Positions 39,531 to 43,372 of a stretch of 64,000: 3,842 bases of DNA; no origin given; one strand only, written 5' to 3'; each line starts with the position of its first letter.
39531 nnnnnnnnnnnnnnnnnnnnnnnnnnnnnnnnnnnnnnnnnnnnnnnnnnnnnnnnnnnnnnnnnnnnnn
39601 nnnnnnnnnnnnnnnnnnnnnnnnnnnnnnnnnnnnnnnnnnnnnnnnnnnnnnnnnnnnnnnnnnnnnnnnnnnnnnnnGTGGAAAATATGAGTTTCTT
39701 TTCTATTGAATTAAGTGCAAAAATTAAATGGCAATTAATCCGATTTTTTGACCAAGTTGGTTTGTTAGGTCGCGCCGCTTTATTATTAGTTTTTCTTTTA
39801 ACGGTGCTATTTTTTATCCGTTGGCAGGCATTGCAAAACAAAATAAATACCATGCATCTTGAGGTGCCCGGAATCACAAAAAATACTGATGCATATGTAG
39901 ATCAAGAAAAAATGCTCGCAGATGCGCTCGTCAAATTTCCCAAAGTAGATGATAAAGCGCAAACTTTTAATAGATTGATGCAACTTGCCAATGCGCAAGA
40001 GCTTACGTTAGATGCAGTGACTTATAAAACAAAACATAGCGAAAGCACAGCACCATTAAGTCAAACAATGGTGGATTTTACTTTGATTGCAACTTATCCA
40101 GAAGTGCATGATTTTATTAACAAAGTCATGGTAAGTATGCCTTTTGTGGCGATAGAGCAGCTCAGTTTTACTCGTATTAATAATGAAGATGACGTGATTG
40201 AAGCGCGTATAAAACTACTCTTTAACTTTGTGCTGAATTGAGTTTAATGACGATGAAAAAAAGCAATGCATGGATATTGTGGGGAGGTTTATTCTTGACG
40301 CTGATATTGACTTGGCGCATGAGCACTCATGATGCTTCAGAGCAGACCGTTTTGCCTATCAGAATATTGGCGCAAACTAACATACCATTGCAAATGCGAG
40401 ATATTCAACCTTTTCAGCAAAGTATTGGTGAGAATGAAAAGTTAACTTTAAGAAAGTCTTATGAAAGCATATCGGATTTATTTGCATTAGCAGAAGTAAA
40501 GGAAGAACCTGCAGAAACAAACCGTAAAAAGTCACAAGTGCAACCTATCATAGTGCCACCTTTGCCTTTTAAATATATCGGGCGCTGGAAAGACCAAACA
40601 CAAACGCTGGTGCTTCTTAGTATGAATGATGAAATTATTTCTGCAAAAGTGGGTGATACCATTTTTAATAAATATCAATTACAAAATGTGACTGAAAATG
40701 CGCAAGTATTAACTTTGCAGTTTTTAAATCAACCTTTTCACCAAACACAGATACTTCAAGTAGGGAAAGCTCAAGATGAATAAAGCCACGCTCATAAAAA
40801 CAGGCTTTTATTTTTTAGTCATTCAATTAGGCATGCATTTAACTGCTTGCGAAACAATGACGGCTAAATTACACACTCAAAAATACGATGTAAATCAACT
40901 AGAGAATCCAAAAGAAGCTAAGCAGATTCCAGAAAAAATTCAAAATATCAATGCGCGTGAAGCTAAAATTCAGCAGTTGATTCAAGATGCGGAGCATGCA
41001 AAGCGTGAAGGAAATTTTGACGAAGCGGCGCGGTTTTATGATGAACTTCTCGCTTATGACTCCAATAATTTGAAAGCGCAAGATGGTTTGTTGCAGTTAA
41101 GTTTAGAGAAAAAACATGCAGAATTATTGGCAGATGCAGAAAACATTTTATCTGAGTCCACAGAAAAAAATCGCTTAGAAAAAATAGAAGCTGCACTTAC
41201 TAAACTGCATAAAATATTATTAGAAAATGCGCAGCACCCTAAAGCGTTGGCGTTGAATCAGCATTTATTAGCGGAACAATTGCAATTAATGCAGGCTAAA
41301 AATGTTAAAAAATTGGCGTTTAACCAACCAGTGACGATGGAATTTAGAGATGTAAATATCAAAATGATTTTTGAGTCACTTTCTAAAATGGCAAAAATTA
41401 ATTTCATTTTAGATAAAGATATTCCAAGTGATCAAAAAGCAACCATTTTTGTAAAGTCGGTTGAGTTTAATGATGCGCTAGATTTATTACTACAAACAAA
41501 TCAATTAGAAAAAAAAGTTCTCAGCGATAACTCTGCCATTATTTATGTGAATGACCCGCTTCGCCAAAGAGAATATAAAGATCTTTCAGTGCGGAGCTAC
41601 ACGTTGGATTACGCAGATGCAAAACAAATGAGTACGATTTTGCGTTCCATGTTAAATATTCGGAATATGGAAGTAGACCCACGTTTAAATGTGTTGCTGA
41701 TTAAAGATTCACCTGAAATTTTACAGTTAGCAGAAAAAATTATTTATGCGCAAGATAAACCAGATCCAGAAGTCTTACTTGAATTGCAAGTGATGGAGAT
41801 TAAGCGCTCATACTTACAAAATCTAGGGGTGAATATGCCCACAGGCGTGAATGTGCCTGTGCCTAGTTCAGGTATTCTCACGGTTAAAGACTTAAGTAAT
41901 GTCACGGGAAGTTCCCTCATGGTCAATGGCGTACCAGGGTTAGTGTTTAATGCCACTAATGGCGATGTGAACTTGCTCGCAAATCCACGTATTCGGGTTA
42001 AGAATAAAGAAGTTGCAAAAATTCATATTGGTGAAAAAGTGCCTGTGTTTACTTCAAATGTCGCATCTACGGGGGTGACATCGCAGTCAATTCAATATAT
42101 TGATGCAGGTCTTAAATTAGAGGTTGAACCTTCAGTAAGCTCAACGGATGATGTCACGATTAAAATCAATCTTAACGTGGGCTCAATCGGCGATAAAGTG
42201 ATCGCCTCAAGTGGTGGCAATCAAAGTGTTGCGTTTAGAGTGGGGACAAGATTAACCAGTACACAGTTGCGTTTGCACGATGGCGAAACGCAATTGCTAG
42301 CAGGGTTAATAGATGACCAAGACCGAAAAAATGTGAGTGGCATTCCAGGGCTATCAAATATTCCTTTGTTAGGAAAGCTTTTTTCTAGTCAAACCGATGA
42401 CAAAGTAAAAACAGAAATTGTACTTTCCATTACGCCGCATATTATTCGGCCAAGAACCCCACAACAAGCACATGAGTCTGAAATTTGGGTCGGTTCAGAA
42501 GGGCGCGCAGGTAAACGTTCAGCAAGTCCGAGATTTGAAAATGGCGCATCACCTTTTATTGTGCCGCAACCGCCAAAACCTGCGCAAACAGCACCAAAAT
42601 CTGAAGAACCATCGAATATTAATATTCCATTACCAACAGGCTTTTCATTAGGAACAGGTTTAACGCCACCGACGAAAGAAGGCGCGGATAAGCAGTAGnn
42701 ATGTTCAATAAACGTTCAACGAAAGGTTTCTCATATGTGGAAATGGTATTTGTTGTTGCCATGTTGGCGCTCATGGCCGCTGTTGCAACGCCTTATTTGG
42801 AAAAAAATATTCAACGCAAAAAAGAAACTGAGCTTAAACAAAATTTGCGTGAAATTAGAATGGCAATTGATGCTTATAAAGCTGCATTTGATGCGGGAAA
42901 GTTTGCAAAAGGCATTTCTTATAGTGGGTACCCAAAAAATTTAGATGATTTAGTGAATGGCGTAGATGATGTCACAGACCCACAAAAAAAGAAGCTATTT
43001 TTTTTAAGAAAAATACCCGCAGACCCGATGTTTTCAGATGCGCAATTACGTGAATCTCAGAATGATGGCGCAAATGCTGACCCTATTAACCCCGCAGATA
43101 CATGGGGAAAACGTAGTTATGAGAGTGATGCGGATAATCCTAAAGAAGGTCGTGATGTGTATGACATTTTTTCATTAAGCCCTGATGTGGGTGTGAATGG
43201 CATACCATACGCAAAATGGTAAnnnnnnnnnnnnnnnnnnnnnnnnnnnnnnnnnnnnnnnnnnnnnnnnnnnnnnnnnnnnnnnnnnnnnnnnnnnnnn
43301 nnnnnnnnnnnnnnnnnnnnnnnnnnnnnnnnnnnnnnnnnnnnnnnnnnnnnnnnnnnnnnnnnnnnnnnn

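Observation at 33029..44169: Cluster 1: complete non-canonical type-IV-filament / T2SS-like machine carried on the island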

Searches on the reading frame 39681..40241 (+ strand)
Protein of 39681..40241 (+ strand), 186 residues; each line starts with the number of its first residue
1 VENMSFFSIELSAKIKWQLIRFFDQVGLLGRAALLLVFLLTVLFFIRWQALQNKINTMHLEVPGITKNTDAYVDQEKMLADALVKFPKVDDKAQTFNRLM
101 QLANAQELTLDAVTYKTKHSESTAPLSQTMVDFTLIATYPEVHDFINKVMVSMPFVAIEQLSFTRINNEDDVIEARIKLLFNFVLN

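Call 4: search_protein_families(library=pfam, proteins=[window:39681-40241:+], max_evalue=0.01)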
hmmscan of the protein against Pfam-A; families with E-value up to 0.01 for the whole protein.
window:39681-40241:+ (186 aa): 1 family
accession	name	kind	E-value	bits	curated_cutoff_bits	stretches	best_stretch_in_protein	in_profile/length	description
PF10741.14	T2SSM_b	-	0.0024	18.2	21.7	1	93-171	17-95/111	Type II secretion system (T2SS), protein M subtype b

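Call 5: search_protein_families(library=ncbifam, proteins=[window:39681-40241:+], max_evalue=0.01)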
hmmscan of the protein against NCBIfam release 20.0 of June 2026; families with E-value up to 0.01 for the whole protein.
window:39681-40241:+ (186 aa): 1 family
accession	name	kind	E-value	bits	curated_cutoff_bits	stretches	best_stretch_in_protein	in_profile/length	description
NF040576.1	T2SS_GspM_XpsM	equivalog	5.6e-05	22.9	60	1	97-171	86-158/180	type II secretion system protein GspM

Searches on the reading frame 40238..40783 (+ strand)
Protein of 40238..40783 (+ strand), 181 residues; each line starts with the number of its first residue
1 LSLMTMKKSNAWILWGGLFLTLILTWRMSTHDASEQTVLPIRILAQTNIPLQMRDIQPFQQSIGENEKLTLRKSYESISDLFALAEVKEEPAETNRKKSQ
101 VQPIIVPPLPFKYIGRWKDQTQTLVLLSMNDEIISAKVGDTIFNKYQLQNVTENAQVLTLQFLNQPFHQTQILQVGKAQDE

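Call 4: search_protein_families(library=pfam, proteins=[window:40238-40783:+], max_evalue=0.01)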
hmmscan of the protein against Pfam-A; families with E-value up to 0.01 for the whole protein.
window:40238-40783:+ (181 aa): 0 families

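Call 5: search_protein_families(library=ncbifam, proteins=[window:40238-40783:+], max_evalue=0.01)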
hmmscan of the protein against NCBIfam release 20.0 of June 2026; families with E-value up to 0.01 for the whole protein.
window:40238-40783:+ (181 aa): 1 family
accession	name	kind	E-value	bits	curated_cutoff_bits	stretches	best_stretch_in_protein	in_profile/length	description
NF003458.0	PRK05070.1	equivalog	0.00025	20.2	243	1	23-90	100-168/223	DNA mismatch repair endonuclease MutH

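Call 31: search_solved_structures(query=A4, max_evalue=10)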
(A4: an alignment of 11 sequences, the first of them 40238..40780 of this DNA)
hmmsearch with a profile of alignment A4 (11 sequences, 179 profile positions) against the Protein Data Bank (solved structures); distinct sequences matched with E-value up to 10: 2.
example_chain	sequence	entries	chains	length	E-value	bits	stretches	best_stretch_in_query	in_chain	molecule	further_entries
2ivw_A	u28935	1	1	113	3.9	10.7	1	112-154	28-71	PILP PILOT PROTEIN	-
8b0j_L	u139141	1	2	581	9.4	9.5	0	57-110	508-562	Ribonuclease E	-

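Call 60: search_protein_families(library=pfam, proteins=[window:40238-40783:+], max_evalue=5)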
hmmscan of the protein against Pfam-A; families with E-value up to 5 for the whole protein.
window:40238-40783:+ (181 aa): 1 family
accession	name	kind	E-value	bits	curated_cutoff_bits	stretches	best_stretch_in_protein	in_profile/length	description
PF02933.23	CDC48_2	-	0.024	14.7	22.4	1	156-175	8-27/64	Cell division protein 48 (CDC48), domain 2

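Call 82: find_homologous_proteins(query=window:40253-40780:+, max_evalue=0.001)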
Query window:40253-40780:+ (176 aa): 3 proteins with E <= 0.001 among 56 candidates.
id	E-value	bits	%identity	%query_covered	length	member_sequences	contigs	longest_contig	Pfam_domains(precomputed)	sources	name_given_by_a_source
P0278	1.3e-109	381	100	100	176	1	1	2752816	-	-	-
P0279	5.6e-64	233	63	89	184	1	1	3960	-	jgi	-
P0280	4.5e-24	103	40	99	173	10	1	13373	-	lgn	-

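Call 88: predict_structure(alignment_id=A8)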
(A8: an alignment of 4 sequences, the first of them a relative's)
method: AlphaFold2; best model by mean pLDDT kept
length: 176 residues; sequences in the alignment: 4
mean_pLDDT: 64.0   pTM: 0.38
mean pLDDT of the five models: 64.0, 59.1, 55.0, 55.0, 53.7
residues with pLDDT >= 90: 3; 70-90: 65; 50-70: 61; < 50: 47
segments of 3 or more residues with pLDDT < 50: 26-28, 30-59, 61-63, 67-70, 174-176
pLDDT, mean of each block of 10 residues (from residue 1): 58 68 53 44 42 44 47 53 53 59 81 85 88 86 84 79 73 51
secondary structure, 60 per line:
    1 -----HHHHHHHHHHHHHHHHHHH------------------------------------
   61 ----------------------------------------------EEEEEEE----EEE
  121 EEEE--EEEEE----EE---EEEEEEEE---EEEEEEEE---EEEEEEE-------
elements in order: H6-24 E107-113 E118-124 E127-131 E141-148 E152-159 E163-169

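Call 91: fold_search(model_id=the predicted structure, library=pdb)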
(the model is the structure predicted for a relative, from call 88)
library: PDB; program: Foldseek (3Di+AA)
matches with E <= 10: 656; with E <= 0.001: 0
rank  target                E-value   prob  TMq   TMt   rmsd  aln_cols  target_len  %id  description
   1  4av2_M                3.1e-02  1.00  0.27  0.50   5.1        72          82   12  Single particle electron microscopy of PilQ dodecameric complexes from Neisseria meningitidis. (released 2012-10-17)
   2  2lc4_MODEL_1_A        4.0e-02  0.98  0.28  0.42  15.6       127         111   12  Solution Structure of PilP from Pseudomonas aeruginosa (released 2011-12-21)
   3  2y4y_D                5.9e-02  1.00  0.28  0.56   7.2        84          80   14  Structure of a domain from the type IV pilus biogenesis lipoprotein PilP, from Pseudomonas aeruginosa (released 2012-01-18)
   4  2ivw_MODEL_1_A        7.0e-02  0.99  0.27  0.39   5.0        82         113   11  The solution structure of a domain from the Neisseria meningitidis PilP pilot protein. (released 2007-02-13)
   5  2y4y_C                7.9e-02  1.00  0.29  0.57   3.3        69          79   13  Structure of a domain from the type IV pilus biogenesis lipoprotein PilP, from Pseudomonas aeruginosa (released 2012-01-18)
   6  2y4y_B                1.5e-01  0.99  0.29  0.58   3.4        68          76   15  Structure of a domain from the type IV pilus biogenesis lipoprotein PilP, from Pseudomonas aeruginosa (released 2012-01-18)
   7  3jc8_Pa               2.1e-01  0.82  0.29  0.32  21.1       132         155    7  Architectural model of the type IVa pilus machine in a piliated state (released 2016-03-16)
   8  2y4x_A                2.3e-01  0.95  0.26  0.46   4.1        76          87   13  Structure of a domain from the type IV pilus biogenesis lipoprotein PilP, from Pseudomonas aeruginosa PA01 (released 2012-01-18)
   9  6hcg_e                3.3e-01  0.97  0.31  0.70   3.0        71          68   11  Klebsiella pneumoniae type II secretion system outer membrane complex. PulD, PulS and PulC HR domain. (released 2019-11-27)
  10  2y4x_B                3.5e-01  0.85  0.25  0.42   4.3        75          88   13  Structure of a domain from the type IV pilus biogenesis lipoprotein PilP, from Pseudomonas aeruginosa PA01 (released 2012-01-18)
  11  3oss_C                3.9e-01  0.98  0.30  0.71   3.6        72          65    8  The crystal structure of enterotoxigenic Escherichia coli GspC-GspD complex from the type II secretion system (released 2011-08-03)
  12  4bp9_A                4.1e-01  0.66  0.21  0.06   8.0        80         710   14  Oligopeptidase B from Trypanosoma brucei with covalently bound antipain - closed form (released 2014-02-12)
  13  2bkl_B                4.1e-01  0.51  0.19  0.06  10.9        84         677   12  Structural and Mechanistic Analysis of Two Prolyl Endopeptidases: Role of Inter-Domain Dynamics in Catalysis and Speci (released 2005-03-09)
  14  4bp8_A                4.6e-01  0.60  0.20  0.06   8.0        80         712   14  Oligopeptidase B from Trypanosoma brucei - open form (released 2014-02-12)
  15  2bkl_A                4.9e-01  0.47  0.19  0.06  10.4        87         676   14  Structural and Mechanistic Analysis of Two Prolyl Endopeptidases: Role of Inter-Domain Dynamics in Catalysis and Speci (released 2005-03-09)
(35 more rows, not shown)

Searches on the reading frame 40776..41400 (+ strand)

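Call 60: search_protein_families(library=pfam, proteins=[window:40776-41400:+], max_evalue=5)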
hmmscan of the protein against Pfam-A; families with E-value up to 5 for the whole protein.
window:40776-41400:+ (208 aa): 10 families
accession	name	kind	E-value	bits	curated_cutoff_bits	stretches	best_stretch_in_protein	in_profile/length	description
PF20092.4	DUF6483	-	0.0096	16.7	24.1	2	46-103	46-101/119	Family of unknown function (DUF6483)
PF14559.12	TPR_19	-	0.014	16.1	25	1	78-144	4-68/68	Tetratricopeptide repeat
PF07719.23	TPR_2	-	0.023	15.3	27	1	75-98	11-34/34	Tetratricopeptide repeat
PF17561.7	TssO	-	0.03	14.9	29.2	1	26-94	58-123/148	Type VI secretion system, TssO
PF14863.12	Alkyl_sulf_dimr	-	0.05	14.4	26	1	64-103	68-107/139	Alkyl sulfatase dimerisation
PF03194.20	LUC7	-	0.055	13.7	33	1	34-108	102-175/246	LUC7 N_terminus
PF10459.15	Peptidase_S46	-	0.081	12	22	1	48-193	258-410/698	Peptidase S46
PF13176.12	TPR_7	-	0.11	13.1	27.9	1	76-95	10-31/36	Tetratricopeptide repeat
PF14853.12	Fis1_TPR_C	-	0.19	12.3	25.3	1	77-103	13-39/53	Fis1 C-terminal tetratricopeptide repeat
PF04906.18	Tweety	-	4.8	6.2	31.8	1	98-175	102-179/431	Tweety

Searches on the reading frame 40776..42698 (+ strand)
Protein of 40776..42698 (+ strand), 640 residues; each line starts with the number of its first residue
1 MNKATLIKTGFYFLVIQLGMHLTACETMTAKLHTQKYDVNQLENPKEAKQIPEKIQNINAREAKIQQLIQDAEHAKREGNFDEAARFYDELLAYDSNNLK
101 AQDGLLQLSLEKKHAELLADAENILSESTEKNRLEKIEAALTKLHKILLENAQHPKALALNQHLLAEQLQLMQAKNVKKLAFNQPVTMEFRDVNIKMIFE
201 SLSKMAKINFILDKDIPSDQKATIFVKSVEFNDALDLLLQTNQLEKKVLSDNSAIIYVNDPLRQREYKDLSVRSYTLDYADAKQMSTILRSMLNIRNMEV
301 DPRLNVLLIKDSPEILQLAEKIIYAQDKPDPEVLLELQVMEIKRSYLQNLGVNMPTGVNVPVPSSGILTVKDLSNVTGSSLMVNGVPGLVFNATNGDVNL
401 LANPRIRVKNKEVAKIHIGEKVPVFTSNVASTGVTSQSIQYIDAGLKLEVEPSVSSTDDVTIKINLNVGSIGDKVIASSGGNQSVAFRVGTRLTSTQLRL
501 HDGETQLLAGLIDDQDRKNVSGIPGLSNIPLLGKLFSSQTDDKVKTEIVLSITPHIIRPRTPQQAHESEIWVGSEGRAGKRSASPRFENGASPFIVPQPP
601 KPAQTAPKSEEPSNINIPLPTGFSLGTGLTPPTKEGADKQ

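Call 4: search_protein_families(library=pfam, proteins=[window:40776-42698:+], max_evalue=0.01)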
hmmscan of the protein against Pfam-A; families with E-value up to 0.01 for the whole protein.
window:40776-42698:+ (640 aa): 3 families
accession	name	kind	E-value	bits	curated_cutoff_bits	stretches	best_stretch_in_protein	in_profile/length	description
PF00263.26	Secretin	-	2e-39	135.4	27.5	1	393-558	3-169/169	Bacterial type II and III secretion system protein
PF03958.22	Secretin_N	-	3e-11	43.8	28.2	1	272-331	1-68/69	Bacterial type II/III secretion system short domain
PF07660.19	STN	-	2.9e-06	27.4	28.4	1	208-257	1-50/52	Secretin and TonB N terminus short domain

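Call 5: search_protein_families(library=ncbifam, proteins=[window:40776-42698:+], max_evalue=0.01)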
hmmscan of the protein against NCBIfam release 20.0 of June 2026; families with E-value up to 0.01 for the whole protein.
window:40776-42698:+ (640 aa): 8 families
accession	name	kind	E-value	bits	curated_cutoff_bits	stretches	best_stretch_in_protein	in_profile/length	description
TIGR02515.1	IV_pilus_PilQ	subfamily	2.3e-46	158.7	284.35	2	394-557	270-427/428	type IV pilus secretin PilQ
TIGR02517.1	type_II_gspD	equivalog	2.5e-43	148.5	351.35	1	300-560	305-593/600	type II secretion system secretin GspD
NF010083.0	PRK13568.1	equivalog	4.2e-34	118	554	1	169-558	11-418/419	DNA uptake porin HofQ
TIGR02516.1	type_III_yscC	equivalog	2.6e-28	98.8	238.45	1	297-558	200-462/463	type III secretion system outer membrane ring subunit SctC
TIGR02519.1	pilus_MshL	equivalog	2.9e-26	92.2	250.2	1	356-557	78-290/290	pilus (MSHA type) biogenesis protein MshL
NF007851.2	PRK10560.1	exception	5.9e-25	87.9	598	1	178-558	16-410/412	DNA uptake porin HofQ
NF011873.0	PRK15346.1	equivalog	4.1e-11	42.3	524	1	297-543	237-480/499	EscC/YscC/HrcC family type III secretion system outer membrane ring protein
NF042912.1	Amuc_1098_fam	equivalog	8.5e-11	40.6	750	1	491-559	730-798/805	Amuc_1098 family type IV pilus outer membrane protein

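Call 68: search_solved_structures(query=window:40776-42695:+, max_evalue=0.00001)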
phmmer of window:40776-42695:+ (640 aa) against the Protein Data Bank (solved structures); distinct sequences matched with E-value up to 0.00001: 22.
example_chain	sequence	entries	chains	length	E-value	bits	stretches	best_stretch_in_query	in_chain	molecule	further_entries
3jc8_Qa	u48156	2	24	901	2.4e-27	98.9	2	184-354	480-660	PilQ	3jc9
9sh1_A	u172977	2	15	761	2.3e-24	89.1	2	396-557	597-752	Type IV pilus biogenesis and competence protein PilQ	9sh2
4av2_A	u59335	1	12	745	5.9e-24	87.7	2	396-557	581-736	TYPE IV PILUS BIOGENESIS AND COMPETENCE PROTEIN PILQ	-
8jvb_A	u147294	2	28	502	7.1e-24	87.5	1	356-564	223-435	Type II and III secretion system protein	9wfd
6hcg_A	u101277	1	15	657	1.7e-19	73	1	395-570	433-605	Type II secretion system protein D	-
6i1x_A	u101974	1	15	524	5.3e-18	68.1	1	300-560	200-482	Type II secretion system protein D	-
9k8v_A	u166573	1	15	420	5.4e-18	68.1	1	373-560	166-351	General secretion pathway protein D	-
6w6m_A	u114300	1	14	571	7.9e-18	67.5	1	397-557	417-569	Type IV pilus secretin PilQ family protein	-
9x0w_A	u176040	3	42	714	1.5e-17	66.6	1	394-558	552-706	Fimbrial assembly protein PilQ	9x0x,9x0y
5wq7_A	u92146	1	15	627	1.6e-17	66.5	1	384-560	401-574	Putative type II secretion system protein D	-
6ve2_A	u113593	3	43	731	1.9e-17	66.3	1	394-558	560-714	Fimbrial assembly protein PilQ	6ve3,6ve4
5wq8_A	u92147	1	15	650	2e-17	66.2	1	373-559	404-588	Type II secretion system protein D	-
6i1y_A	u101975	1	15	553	3.2e-17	65.5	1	380-559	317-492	General secretion pathway protein GspD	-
5wq9_A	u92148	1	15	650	1.2e-16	63.6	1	373-559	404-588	Type II secretion system protein D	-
8odn_A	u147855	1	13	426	2.5e-15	59.3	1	378-561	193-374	RcpA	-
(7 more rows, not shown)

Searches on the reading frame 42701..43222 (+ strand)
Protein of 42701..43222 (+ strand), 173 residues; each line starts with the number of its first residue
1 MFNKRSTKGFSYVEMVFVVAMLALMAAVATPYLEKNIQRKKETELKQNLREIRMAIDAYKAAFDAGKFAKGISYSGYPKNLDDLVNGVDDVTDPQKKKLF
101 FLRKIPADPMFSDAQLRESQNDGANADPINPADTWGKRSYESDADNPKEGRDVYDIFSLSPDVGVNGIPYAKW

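Call 6: search_protein_families(library=pfam, proteins=[window:42701-43222:+], max_evalue=0.01)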
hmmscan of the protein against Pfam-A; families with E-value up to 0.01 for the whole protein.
window:42701-43222:+ (173 aa): 0 families

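Call 7: search_protein_families(library=ncbifam, proteins=[window:42701-43222:+], max_evalue=0.01)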
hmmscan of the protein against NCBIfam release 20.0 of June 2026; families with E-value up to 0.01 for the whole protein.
window:42701-43222:+ (173 aa): 4 families
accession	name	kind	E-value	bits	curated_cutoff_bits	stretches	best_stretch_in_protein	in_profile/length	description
TIGR01710.1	typeII_sec_gspG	equivalog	4.4e-10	39.7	88.85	1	8-121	1-106/134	type II secretion system major pseudopilin GspG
NF041775.1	typeIV_PilA_Myxo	equivalog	8.2e-07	29.2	400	1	2-74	6-78/214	type IV pilin protein PilA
NF007862.0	PRK10574.1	equivalog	4e-05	23.8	138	1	6-58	3-55/145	prepilin peptidase-dependent pilin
NF041013.1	T4P_ComGE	equivalog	5.3e-05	23.2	49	1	6-61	2-58/83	competence type IV pilus minor pilin ComGE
